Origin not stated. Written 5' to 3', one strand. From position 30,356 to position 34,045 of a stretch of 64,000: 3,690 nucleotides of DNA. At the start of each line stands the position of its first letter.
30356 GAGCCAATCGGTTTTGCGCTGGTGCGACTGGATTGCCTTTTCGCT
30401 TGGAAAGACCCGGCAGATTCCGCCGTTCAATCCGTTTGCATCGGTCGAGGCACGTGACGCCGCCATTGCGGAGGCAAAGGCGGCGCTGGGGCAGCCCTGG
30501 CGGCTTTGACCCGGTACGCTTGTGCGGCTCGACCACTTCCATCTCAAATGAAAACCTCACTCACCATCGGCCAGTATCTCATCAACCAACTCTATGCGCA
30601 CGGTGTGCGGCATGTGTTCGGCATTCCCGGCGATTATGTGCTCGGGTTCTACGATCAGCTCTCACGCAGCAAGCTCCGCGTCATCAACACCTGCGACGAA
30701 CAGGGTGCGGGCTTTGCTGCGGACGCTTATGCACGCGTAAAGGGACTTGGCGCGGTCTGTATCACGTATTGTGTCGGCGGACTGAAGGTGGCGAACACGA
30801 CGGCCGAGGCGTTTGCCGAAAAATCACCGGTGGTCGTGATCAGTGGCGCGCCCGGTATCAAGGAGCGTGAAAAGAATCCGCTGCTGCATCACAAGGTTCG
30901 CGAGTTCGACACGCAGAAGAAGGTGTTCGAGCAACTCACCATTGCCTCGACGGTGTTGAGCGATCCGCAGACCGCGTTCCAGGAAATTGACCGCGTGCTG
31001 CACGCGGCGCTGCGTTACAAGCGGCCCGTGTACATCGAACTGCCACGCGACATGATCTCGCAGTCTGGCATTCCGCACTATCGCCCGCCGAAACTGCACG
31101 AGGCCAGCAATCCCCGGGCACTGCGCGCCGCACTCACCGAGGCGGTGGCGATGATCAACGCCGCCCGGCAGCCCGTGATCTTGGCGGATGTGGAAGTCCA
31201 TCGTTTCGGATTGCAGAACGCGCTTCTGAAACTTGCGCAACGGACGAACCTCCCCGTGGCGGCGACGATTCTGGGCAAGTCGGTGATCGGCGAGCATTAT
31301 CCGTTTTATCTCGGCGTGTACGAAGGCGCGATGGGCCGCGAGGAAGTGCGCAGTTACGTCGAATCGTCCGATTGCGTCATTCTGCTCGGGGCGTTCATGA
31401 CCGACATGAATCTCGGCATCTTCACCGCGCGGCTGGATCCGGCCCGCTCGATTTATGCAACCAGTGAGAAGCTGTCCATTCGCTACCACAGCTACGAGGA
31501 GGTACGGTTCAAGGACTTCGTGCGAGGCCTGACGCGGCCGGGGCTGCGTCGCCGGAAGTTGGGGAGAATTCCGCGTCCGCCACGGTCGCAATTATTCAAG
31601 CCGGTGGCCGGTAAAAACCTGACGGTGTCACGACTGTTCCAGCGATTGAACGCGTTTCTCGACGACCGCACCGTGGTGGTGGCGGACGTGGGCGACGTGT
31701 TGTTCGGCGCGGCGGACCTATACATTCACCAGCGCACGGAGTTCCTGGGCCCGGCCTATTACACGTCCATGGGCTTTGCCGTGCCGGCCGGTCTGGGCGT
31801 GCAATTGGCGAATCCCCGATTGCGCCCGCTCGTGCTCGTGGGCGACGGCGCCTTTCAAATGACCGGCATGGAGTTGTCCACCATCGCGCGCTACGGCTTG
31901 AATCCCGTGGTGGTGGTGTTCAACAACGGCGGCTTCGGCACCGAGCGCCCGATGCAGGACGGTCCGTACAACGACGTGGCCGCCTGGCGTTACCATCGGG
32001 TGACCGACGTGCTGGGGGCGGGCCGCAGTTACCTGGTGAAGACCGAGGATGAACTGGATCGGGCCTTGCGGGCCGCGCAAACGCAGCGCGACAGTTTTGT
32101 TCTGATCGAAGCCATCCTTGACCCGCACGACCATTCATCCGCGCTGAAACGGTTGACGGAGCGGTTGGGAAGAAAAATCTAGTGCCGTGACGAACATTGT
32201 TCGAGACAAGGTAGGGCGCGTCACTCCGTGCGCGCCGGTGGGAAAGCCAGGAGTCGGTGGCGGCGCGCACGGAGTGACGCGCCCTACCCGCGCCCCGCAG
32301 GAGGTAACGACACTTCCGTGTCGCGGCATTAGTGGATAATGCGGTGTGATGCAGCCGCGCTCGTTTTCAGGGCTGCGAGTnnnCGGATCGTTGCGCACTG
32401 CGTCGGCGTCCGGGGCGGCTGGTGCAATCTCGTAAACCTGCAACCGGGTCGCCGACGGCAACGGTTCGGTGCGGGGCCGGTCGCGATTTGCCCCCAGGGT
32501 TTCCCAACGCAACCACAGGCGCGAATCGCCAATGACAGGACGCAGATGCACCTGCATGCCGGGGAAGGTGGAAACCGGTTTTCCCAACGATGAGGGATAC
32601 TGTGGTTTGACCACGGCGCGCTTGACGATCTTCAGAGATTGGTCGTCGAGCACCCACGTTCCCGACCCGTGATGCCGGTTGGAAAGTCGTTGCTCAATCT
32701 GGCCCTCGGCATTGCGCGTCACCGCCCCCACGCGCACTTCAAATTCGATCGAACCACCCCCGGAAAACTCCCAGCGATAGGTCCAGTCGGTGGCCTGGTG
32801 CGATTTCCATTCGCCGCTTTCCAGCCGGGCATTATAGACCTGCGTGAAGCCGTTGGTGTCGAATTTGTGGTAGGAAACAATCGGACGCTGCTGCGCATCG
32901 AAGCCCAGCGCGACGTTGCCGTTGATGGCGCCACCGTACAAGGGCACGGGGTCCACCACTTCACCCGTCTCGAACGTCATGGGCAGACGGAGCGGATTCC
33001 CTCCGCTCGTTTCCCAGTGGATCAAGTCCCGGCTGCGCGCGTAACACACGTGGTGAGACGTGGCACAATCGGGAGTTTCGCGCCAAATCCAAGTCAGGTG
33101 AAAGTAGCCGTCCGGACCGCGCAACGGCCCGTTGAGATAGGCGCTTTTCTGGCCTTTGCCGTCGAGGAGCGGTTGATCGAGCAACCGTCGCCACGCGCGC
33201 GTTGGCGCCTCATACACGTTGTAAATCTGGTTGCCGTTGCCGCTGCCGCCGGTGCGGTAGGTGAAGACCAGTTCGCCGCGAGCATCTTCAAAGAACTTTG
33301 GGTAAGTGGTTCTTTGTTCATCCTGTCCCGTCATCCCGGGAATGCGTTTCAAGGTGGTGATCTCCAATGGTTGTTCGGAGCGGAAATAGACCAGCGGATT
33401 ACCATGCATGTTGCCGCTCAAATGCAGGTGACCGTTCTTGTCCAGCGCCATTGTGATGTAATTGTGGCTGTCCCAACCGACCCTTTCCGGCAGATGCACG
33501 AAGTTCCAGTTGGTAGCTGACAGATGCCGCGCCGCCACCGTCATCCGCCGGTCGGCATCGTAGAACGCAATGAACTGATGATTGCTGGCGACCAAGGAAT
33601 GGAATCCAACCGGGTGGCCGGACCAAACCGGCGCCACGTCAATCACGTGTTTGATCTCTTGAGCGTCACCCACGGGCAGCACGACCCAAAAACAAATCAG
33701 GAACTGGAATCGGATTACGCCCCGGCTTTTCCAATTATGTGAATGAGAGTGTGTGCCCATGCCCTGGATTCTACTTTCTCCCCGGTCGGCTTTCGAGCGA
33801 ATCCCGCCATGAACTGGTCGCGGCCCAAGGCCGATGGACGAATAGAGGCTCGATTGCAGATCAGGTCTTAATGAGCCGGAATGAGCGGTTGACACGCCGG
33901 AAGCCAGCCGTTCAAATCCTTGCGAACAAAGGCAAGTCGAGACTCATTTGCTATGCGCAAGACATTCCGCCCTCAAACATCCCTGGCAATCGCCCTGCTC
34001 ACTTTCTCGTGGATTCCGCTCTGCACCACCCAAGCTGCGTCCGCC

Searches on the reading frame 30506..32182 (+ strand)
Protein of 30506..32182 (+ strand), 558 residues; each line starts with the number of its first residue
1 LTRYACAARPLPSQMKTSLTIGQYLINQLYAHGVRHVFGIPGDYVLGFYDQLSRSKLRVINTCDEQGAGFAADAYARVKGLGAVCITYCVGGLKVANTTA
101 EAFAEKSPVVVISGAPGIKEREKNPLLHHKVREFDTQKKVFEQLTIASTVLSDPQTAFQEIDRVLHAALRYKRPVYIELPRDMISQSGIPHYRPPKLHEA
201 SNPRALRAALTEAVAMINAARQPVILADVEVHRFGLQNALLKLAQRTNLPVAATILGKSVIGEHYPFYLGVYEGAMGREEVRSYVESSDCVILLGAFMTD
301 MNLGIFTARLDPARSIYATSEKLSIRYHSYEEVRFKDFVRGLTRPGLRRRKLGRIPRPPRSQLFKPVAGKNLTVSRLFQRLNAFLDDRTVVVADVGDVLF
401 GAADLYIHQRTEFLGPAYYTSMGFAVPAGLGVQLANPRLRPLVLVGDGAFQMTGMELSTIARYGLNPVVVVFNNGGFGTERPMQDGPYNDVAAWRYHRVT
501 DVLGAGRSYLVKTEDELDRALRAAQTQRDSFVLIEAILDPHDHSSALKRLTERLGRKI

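Call 62: search_protein_families(library=pfam, proteins=[window:30506-32182:+], max_evalue=0.00001)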
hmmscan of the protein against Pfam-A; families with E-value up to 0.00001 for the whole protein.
window:30506-32182:+ (558 aa): 3 families
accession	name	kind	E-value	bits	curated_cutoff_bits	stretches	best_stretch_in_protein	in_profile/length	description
PF02776.23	TPP_enzyme_N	-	4.6e-29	101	26.8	1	20-129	2-108/119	Thiamine pyrophosphate enzyme, N-terminal TPP binding domain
PF02775.26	TPP_enzyme_C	-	4.9e-28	98.3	21.9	1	394-535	1-150/151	Thiamine pyrophosphate enzyme, C-terminal TPP binding domain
PF00205.28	TPP_enzyme_M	-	2.7e-22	79.4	30.4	1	211-304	2-95/137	Thiamine pyrophosphate enzyme, central domain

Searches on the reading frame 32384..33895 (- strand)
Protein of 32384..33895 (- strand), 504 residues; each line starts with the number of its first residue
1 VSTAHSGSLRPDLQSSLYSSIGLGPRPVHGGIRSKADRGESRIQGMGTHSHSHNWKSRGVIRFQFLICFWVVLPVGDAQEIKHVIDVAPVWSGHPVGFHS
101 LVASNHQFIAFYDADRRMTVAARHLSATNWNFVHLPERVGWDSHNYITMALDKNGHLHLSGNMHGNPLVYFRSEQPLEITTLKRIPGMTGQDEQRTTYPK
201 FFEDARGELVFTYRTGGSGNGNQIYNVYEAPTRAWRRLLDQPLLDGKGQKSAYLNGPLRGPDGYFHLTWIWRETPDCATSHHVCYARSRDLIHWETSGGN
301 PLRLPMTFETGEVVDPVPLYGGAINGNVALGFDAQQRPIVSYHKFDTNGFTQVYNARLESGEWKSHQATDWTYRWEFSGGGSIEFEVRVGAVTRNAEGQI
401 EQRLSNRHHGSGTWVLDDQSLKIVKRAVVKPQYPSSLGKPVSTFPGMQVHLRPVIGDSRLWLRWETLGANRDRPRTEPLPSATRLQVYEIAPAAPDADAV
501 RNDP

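Call 62: search_protein_families(library=pfam, proteins=[window:32384-33895:-], max_evalue=0.00001)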
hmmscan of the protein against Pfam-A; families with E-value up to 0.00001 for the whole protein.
window:32384-33895:- (504 aa): 1 family
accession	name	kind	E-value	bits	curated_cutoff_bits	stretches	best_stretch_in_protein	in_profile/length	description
PF15892.11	BNR_4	-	5.3e-88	295.4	27.3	1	106-371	1-272/272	BNR repeat-containing family member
